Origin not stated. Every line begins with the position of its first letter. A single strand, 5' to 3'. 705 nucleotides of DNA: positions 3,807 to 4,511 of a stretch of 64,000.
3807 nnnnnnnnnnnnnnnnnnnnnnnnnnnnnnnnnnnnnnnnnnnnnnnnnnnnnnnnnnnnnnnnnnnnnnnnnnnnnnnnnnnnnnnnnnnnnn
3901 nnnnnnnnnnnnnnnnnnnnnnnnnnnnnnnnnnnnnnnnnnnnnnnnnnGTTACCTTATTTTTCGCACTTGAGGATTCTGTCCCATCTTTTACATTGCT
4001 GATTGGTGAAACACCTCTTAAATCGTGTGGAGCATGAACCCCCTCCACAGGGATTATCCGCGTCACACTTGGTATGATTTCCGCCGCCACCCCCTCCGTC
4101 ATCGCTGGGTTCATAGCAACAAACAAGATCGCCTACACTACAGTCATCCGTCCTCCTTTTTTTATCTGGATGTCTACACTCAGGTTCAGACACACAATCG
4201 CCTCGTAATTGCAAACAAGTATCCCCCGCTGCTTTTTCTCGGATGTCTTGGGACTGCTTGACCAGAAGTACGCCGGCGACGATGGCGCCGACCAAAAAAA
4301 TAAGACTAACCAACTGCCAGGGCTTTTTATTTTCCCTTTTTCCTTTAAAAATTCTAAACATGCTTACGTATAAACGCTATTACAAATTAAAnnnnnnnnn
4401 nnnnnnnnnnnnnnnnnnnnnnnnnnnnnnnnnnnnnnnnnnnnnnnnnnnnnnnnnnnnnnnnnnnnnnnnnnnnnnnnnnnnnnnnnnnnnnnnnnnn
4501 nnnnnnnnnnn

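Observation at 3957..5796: Trio of membrane-anchored cysteine-rich proteins with low-complexity T/S/A/P linkers (candidate O-glycosylation substrates)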

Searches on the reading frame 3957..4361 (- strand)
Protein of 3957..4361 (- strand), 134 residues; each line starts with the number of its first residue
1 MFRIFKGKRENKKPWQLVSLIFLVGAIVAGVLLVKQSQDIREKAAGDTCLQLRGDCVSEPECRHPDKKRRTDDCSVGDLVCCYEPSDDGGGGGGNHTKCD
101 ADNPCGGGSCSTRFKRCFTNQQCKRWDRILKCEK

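Call 6: search_protein_families(library=pfam, proteins=[window:3957-4361:-], max_evalue=0.1)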
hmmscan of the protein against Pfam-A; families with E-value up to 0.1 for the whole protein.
window:3957-4361:- (134 aa): 0 families

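Call 7: search_protein_families(library=ncbifam, proteins=[window:3957-4361:-], max_evalue=0.1)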
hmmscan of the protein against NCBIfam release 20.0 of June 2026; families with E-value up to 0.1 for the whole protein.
window:3957-4361:- (134 aa): 0 families

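Call 8: list_cluster_members(proteins=[window:3957-4361:-, window:4392-4931:-, window:4933-5781:-, window:4933-5796:-, window:5765-7093:-, window:1551-3950:+])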
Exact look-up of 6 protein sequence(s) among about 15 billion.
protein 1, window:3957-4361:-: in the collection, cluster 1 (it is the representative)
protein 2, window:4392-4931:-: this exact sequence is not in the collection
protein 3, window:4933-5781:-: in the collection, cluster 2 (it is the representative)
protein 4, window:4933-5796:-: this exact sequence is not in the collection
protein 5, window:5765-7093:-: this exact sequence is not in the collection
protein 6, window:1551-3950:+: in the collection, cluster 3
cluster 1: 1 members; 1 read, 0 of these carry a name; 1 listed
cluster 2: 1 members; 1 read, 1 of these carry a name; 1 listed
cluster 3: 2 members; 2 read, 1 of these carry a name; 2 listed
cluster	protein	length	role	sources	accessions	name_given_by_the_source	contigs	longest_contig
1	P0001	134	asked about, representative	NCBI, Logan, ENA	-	-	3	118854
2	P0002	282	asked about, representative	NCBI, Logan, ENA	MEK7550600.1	MAG: hypothetical protein AAB535_02345 [Patescibacteria group bacterium]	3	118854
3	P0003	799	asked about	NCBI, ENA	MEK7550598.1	MAG: glycosyltransferase family 39 protein [Patescibacteria group bacterium]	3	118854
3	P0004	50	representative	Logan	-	-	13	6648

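Call 16: find_related_loci(query=A1, collection=genome_contigs, flank=10000)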
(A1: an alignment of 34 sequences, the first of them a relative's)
Query A1 (282 aa) in genome_contigs; peptide patterns used: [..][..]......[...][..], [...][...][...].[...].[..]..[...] (x = any residue, [..] = any of these).
97 stretches matched a pattern; 55 encode a relative of the query (tblastn E <= 1e-3); 52 distinct loci.
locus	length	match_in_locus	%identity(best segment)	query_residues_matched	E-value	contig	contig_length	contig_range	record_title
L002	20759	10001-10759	47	26-281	4e-52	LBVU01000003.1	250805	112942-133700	MAG: Candidatus Woesebacteria bacterium GW2011_GWB1_39_10 UT17_C0003, whole genome shotgun sequence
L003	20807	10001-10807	44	20-282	8e-42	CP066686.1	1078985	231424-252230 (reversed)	MAG: Candidatus Woesebacteria bacterium isolate NC_groundwater_442_Ag_B-0.1um_40_41 chromosome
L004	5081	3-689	41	89-282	9e-38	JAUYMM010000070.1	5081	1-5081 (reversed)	MAG: Candidatus Woesebacteria bacterium isolate C24_metabat.bin.86_sub C24_k141_679540, whole genome shotgun sequence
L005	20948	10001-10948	33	30-282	3e-35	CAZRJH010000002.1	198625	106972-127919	MAG TPA_asm: uncultured Gammaproteobacteria bacterium isolate SRP342105_co1_321 genome assembly, contig: NODE_64_length_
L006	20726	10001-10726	37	66-281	2e-31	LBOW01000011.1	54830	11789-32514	MAG: Candidatus Woesebacteria bacterium GW2011_GWB1_33_22 UR35_C0011, whole genome shotgun sequence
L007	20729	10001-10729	35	74-281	3e-29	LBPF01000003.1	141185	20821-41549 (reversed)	MAG: Candidatus Woesebacteria bacterium GW2011_GWB1_33_38 UR44_C0003, whole genome shotgun sequence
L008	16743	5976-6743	32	83-276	1e-28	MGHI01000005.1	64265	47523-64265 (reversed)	MAG: Candidatus Woesebacteria bacterium RIFCSPLOWO2_01_FULL_39_61 rifcsplowo2_01_scaffold_1213, whole genome shotgun seq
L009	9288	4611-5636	44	16-276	5e-27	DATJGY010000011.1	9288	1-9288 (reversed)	MAG TPA_asm: Alphaproteobacteria bacterium isolate SMAG_U15498 k141_9410850, whole genome shotgun sequence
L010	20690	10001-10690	32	84-276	1e-25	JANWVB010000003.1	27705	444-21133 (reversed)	MAG: Patescibacteria group bacterium isolate SKYG105 NODE_3_length_27705_cov_3.641559, whole genome shotgun sequence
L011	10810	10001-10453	32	77-276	7e-25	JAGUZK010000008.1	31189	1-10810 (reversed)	MAG: Candidatus Woesebacteria bacterium isolate DeMMO6_59 c_000000036400, whole genome shotgun sequence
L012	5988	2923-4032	53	52-282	9e-25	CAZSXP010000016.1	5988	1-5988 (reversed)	MAG TPA_asm: uncultured Gammaproteobacteria bacterium isolate SRP062349_co2_93 genome assembly, contig: NODE_7380_length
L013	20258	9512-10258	28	79-275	3e-24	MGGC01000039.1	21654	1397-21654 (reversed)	MAG: Candidatus Woesebacteria bacterium RIFCSPHIGHO2_01_FULL_38_10 rifcsphigho2_01_scaffold_6633, whole genome shotgun s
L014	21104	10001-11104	47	72-282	2e-23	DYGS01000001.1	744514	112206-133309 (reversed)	MAG TPA_asm: Candidatus Microgenomatus sp. isolate BE2012_5_35_30 Afr_mines_BE2012_3_length_744514_cov_13_281153, whole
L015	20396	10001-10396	48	16-131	4e-24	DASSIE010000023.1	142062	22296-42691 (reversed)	MAG TPA_asm: Patescibacteria group bacterium isolate SMAG_U1079 k141_1137595, whole genome shotgun sequence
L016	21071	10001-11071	52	1-276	7e-23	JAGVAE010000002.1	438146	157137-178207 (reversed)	MAG: Candidatus Woesebacteria bacterium isolate DeMMO6_57 c_000000045538, whole genome shotgun sequence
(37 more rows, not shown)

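Call 19: predict_structure(alignment_id=A1)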
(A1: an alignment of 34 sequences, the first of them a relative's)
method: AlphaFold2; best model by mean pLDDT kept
length: 282 residues; sequences in the alignment: 34
mean_pLDDT: 70.2   pTM: 0.46
mean pLDDT of the five models: 70.2, 70.0, 69.4, 69.0, 66.9
residues with pLDDT >= 90: 84; 70-90: 40; 50-70: 108; < 50: 50
segments of 3 or more residues with pLDDT < 50: 41-44, 69-87, 96-99, 130-133
pLDDT, mean of each block of 10 residues (from residue 1): 51 54 59 60 49 55 49 44 45 51 60 59 52 54 75 71 73 65 90 97 96 97 80 97 97 97 93 92 92
secondary structure, 60 per line:
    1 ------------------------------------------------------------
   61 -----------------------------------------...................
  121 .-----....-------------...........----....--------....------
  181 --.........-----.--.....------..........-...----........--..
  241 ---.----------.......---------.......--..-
elements in order: H102-121 H127-130 H144-154 E159-162 E171-174 E183-191 H200-204 E211-220 E229-236 E255-261 E271-277

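Call 21: fold_search(model_id=the predicted structure, library=pdb)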
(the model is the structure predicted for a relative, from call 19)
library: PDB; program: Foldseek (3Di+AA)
matches with E <= 10: 691; with E <= 0.001: 0
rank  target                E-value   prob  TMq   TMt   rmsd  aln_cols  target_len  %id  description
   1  2n80_MODEL_1_B        4.9e-02  0.75  0.20  0.29   7.9       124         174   10  p75NTR DD:RhoGDI (released 2015-12-23)
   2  8b6l_N                6.1e-02  0.85  0.24  0.17   9.9       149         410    9  Subtomogram average of the human Sec61-TRAP-OSTA-translocon (released 2022-12-07)
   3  5hno_C                8.7e-02  0.89  0.23  0.35   5.7       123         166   16  The structure of the kdo-capped saccharide binding subunit of the O-12 specific ABC transporter, Wzt (released 2016-03-09)
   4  5fr2_B                9.2e-02  0.69  0.23  0.32   7.5       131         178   13  Farnesylated RhoA-GDP in complex with RhoGDI-alpha, lysine acetylated at K178 (released 2016-01-13)
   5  20yr_A                1.2e-01  0.47  0.18  0.07   5.9       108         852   12  R583A mutant of glycogen phosphorylase from Segatella copri (released 2026-02-18)
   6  4fxt_N                1.5e-01  0.60  0.21  0.29   8.2       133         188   14  Crystal structure of a DUF3823 family protein (BACOVA_02663) from Bacteroides ovatus ATCC 8483 at 2.77 A resolution (released 2012-07-25)
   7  4fxt_G                1.5e-01  0.60  0.21  0.28   8.3       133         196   14  Crystal structure of a DUF3823 family protein (BACOVA_02663) from Bacteroides ovatus ATCC 8483 at 2.77 A resolution (released 2012-07-25)
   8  3idu_A                1.8e-01  0.92  0.22  0.48   4.8        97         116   18  Crystal Structure of the CARDB domain of the PF1109 protein in complex with di-metal ions from Pyrococcus furiosus, No (released 2009-08-04)
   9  4fxt_K                1.8e-01  0.57  0.21  0.28   8.3       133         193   14  Crystal structure of a DUF3823 family protein (BACOVA_02663) from Bacteroides ovatus ATCC 8483 at 2.77 A resolution (released 2012-07-25)
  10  4fxt_E                1.8e-01  0.54  0.21  0.27   8.3       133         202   14  Crystal structure of a DUF3823 family protein (BACOVA_02663) from Bacteroides ovatus ATCC 8483 at 2.77 A resolution (released 2012-07-25)
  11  4w4o_C                1.9e-01  0.91  0.23  0.25   6.6       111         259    9  High-resolution crystal structure of Fc bound to its human receptor Fc-gamma-RI (released 2015-04-29)
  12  4fxt_J                1.9e-01  0.54  0.21  0.28   8.3       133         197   14  Crystal structure of a DUF3823 family protein (BACOVA_02663) from Bacteroides ovatus ATCC 8483 at 2.77 A resolution (released 2012-07-25)
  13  9gh5_D                1.9e-01  0.35  0.17  0.21   6.9       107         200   14  Complex of Fusobacterium nucleatum CbpF with human CEACAM1 (released 2025-04-02)
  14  4fxt_I                2.1e-01  0.54  0.21  0.29   8.2       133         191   14  Crystal structure of a DUF3823 family protein (BACOVA_02663) from Bacteroides ovatus ATCC 8483 at 2.77 A resolution (released 2012-07-25)
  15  5t7a_A                2.2e-01  0.66  0.20  0.47   6.8       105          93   10  Crystal structure of Br derivative BhCBM56 (released 2017-08-23)
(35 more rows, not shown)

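Call 24: find_homologous_proteins(query=window:3957-4361:-, max_evalue=0.1)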
Query window:3957-4361:- (134 aa): 3 proteins with E <= 0.1 among 26 candidates.
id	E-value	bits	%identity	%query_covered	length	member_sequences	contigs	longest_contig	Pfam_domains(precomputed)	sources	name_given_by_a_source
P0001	1.2e-88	312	100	100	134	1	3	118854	-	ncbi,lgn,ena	-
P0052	1.1e-20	92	48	89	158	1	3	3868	PF23416.2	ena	-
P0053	6.0e-20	89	37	89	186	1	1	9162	PF23416.2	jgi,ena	-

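Call 26: search_protein_families(library=pfam, proteins=[P0052, P0053, window:3957-4361:-], max_evalue=10)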
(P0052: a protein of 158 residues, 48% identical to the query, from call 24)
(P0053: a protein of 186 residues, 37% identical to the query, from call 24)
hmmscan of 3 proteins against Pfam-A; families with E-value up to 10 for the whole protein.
P0052 (158 aa): 7 families
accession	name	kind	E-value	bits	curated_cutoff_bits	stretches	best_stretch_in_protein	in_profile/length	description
PF23416.1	DUF7107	-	9e-06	26.4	24.6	1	46-91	2-46/48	Domain of unknown function (DUF7107)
PF21164.2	Dumpy_DPY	-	0.019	15.3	27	2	74-92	4-22/24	Dumpy, DPY module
PF10226.14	CCDC85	-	0.021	14.9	23.8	1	6-115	86-191/192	CCDC85 family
PF01683.23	EB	-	0.043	14.3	24.3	2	44-69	20-45/52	EB module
PF01001.24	HCV_NS4b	-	0.089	12.8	27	1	2-32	139-171/192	Hepatitis C virus non-structural protein NS4b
PF01666.22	DX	-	1.2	10.1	25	2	29-60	33-64/76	DX module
PF04706.18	Dickkopf_N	-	1.7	9.4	25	2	38-63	25-50/51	Dickkopf N-terminal cysteine-rich region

P0053 (186 aa): 10 families
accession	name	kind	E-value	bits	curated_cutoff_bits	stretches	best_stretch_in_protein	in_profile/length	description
PF23416.1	DUF7107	-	1.8e-10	41.4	24.6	2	73-119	1-46/48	Domain of unknown function (DUF7107)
PF21164.2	Dumpy_DPY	-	0.00035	20.9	27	3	74-94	4-24/24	Dumpy, DPY module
PF01683.23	EB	-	0.00079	19.9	24.3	3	72-97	20-45/52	EB module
PF03482.18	SIC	-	0.019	15.6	25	1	84-96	8-20/30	sic protein repeat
PF01001.24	HCV_NS4b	-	0.12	12.5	27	1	2-32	139-171/192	Hepatitis C virus non-structural protein NS4b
PF12117.13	NS1_C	-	0.16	12.6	25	0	73-95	72-94/121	Parvovirus non-structural protein 1, C-terminal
PF01666.22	DX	-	0.27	12.2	25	3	29-60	33-64/76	DX module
PF04706.18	Dickkopf_N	-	0.6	10.9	25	3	38-63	25-50/51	Dickkopf N-terminal cysteine-rich region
PF18720.7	EGF_Tenascin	-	0.75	10.4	25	1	52-63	6-17/29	Tenascin EGF domain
PF17771.6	ADAMTS_CR_2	-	3.5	8.6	27.3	2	102-119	51-68/69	ADAMTS cysteine-rich domain 2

window:3957-4361:- (134 aa): 0 families

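Call 29: find_encoding_contigs(protein=P0053, flank=10000, max_places=3)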
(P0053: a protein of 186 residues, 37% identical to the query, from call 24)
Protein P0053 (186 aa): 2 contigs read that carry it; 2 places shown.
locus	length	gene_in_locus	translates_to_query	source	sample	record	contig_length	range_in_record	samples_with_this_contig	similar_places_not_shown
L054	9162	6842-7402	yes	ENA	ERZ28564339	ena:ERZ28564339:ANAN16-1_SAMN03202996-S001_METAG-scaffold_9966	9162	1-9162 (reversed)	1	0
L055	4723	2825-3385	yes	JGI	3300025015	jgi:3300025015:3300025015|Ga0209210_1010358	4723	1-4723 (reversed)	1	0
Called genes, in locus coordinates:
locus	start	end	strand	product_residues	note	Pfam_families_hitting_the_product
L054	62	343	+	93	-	PF02604:PhdYeFM_antitox (weak)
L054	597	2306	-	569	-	PF03023:MurJ, PF13440:Polysacc_synt_3, PF01554:MatE (weak)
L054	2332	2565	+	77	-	PF01649:Ribosomal_S20p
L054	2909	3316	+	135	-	PF05137:PilN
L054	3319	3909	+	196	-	-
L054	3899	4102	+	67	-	-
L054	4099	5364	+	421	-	PF00041:fn3 (weak), PF16656:Pur_ac_phosph_N (faint), PF13620:CarboxypepD_reg (faint), PF19077:Big_13 (weak)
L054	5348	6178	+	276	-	-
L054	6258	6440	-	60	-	-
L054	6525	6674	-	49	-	-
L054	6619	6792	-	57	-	-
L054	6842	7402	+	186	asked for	PF23416:DUF7107 (weak)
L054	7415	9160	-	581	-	?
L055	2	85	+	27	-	?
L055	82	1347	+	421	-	PF00041:fn3, PF16656:Pur_ac_phosph_N (faint), PF19077:Big_13 (weak)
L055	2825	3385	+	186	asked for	PF23416:DUF7107 (weak)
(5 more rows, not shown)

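Call 30: find_encoding_contigs(protein=P0052, flank=10000, max_places=3)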
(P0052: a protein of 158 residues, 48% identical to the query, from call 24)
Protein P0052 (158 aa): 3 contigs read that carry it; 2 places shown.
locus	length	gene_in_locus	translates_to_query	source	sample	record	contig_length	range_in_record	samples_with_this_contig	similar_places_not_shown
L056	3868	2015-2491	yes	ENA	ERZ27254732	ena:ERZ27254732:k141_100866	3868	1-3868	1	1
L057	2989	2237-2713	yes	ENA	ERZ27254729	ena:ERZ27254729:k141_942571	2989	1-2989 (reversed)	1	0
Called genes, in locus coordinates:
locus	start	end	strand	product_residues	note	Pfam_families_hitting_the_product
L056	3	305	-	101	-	?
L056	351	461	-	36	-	-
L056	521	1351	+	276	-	-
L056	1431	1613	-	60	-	-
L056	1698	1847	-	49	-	-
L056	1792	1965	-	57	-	-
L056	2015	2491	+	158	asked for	PF23416:DUF7107 (weak)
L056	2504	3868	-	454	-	?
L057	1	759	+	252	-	?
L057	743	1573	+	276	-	-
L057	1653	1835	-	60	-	-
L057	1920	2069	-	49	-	-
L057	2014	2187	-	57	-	-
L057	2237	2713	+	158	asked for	PF23416:DUF7107 (weak)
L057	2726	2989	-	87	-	?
